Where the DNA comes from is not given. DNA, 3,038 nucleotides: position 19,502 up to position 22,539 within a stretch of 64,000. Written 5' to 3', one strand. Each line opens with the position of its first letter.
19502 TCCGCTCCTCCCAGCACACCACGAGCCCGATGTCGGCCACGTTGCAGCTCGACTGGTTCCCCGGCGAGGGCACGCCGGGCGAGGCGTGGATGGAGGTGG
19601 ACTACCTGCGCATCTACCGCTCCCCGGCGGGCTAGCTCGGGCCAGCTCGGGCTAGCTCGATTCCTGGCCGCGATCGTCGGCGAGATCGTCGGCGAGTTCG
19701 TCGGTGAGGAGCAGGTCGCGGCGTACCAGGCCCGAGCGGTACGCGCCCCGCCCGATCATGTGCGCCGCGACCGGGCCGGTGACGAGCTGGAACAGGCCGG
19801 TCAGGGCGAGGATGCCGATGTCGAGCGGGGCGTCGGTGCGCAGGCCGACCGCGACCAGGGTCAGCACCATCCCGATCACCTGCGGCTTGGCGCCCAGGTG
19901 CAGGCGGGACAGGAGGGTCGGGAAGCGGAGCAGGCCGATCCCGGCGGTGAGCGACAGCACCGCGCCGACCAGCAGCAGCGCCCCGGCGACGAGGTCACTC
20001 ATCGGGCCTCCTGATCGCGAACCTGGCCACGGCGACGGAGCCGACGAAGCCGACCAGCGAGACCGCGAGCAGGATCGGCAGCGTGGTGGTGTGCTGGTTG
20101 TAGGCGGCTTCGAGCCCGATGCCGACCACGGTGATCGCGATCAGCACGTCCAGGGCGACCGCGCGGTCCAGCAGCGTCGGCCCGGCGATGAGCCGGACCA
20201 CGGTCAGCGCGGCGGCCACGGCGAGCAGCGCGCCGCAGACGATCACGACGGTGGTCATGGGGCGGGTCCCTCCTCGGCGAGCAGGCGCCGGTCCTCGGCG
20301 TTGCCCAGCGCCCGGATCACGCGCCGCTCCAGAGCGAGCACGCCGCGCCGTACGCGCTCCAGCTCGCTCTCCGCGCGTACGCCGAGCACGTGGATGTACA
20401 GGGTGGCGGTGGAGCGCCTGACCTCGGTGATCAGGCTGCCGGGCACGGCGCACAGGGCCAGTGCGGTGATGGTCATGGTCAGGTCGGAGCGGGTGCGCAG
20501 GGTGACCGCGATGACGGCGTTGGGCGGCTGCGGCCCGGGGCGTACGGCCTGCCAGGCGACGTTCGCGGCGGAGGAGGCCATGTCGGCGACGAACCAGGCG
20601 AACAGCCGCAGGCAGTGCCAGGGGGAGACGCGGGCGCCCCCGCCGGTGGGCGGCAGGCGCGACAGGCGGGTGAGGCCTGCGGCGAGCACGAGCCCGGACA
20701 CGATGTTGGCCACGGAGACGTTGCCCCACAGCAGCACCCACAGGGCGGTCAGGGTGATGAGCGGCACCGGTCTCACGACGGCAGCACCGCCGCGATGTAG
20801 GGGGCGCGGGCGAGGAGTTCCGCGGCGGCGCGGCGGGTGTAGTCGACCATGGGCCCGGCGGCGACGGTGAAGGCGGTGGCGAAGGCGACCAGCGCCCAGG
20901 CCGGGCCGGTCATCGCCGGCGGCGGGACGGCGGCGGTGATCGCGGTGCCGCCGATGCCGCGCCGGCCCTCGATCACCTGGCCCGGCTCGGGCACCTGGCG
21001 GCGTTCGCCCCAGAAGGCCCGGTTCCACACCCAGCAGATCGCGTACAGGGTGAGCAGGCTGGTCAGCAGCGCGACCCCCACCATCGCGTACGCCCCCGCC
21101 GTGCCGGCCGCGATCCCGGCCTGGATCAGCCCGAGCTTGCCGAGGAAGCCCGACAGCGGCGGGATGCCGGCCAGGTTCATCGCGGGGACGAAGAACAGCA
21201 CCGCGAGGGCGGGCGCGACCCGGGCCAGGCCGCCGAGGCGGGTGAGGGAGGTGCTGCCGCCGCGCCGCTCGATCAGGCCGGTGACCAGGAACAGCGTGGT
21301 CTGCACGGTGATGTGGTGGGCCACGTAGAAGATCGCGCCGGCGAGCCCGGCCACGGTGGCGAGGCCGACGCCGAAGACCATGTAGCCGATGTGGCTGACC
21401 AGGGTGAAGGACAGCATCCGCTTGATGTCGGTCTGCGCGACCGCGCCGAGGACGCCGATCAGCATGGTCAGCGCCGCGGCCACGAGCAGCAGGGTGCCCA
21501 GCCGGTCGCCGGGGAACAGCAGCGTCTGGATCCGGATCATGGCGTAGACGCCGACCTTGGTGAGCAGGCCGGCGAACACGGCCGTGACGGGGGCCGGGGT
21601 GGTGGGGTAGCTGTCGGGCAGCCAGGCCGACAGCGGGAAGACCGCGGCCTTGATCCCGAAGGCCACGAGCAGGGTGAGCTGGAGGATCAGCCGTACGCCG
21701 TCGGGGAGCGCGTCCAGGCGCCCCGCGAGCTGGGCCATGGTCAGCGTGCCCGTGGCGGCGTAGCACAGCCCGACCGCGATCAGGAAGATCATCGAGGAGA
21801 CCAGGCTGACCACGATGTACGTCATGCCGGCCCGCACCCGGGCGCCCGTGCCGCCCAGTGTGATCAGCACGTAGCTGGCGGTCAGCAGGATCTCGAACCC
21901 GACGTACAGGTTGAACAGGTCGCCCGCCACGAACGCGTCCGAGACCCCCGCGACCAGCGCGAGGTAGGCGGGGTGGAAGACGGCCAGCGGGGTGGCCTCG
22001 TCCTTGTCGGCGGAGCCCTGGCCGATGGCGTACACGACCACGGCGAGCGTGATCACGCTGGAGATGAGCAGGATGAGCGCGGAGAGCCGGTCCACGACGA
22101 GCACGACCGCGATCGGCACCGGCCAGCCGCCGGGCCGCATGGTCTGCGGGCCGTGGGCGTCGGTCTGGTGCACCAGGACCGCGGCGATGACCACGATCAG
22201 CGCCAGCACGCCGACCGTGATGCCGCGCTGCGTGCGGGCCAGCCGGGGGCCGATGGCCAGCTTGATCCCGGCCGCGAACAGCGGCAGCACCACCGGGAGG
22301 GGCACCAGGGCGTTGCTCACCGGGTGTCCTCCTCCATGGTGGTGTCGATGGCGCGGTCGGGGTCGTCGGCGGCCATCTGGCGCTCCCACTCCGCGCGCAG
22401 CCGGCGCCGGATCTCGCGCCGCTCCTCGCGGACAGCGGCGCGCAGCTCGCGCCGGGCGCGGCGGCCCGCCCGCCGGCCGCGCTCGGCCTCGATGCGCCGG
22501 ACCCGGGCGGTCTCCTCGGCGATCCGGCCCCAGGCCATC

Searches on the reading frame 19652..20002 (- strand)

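Call 9: search_protein_families(library=pfam, proteins=[window:19652-20002:-], max_evalue=0.01)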
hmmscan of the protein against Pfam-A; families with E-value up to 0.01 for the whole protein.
window:19652-20002:- (116 aa): 1 family
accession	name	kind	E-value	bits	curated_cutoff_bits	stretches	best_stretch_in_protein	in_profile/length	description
PF03334.19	PhaG_MnhG_YufB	-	3.1e-20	72.6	23.4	1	9-88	1-80/80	Na+/H+ antiporter subunit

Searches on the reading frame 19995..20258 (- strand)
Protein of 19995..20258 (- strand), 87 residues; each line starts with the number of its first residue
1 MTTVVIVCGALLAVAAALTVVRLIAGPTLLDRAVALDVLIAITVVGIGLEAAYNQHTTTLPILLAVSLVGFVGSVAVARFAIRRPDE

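Call 9: search_protein_families(library=pfam, proteins=[window:19995-20258:-], max_evalue=0.01)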
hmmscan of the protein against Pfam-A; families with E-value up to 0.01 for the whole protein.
window:19995-20258:- (87 aa): 1 family
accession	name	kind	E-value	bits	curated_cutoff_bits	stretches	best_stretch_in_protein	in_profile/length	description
PF04066.18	MrpF_PhaF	-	1.5e-14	54.6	23.3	1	31-80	2-51/53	Multiple resistance and pH regulation protein F (MrpF / PhaF)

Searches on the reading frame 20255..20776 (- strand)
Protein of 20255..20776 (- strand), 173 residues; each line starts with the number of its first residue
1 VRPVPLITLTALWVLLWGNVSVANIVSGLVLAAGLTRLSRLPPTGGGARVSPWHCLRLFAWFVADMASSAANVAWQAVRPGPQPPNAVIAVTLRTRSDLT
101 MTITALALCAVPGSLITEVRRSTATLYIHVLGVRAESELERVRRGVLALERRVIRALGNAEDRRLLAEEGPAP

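Call 9: search_protein_families(library=pfam, proteins=[window:20255-20776:-], max_evalue=0.01)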
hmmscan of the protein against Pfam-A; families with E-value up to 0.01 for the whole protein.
window:20255-20776:- (173 aa): 1 family
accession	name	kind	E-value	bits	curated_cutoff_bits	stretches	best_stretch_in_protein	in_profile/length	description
PF01899.21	MNHE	-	2e-31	109.2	27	1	7-155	2-144/145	Na+/H+ ion antiporter subunit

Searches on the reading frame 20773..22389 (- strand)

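Call 9: search_protein_families(library=pfam, proteins=[window:20773-22389:-], max_evalue=0.01)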
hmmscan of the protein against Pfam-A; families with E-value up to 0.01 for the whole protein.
window:20773-22389:- (538 aa): 2 families
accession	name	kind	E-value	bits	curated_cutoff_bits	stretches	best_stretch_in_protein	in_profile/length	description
PF00361.26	Proton_antipo_M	-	9e-63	212.6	21.5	1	155-437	1-288/294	NADH:quinone oxidoreductase/Mrp antiporter, TM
PF00662.26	Proton_antipo_N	-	0.008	16.5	24.5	1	93-123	9-39/51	NADH-Ubiquinone oxidoreductase (complex I), chain 5 N-terminus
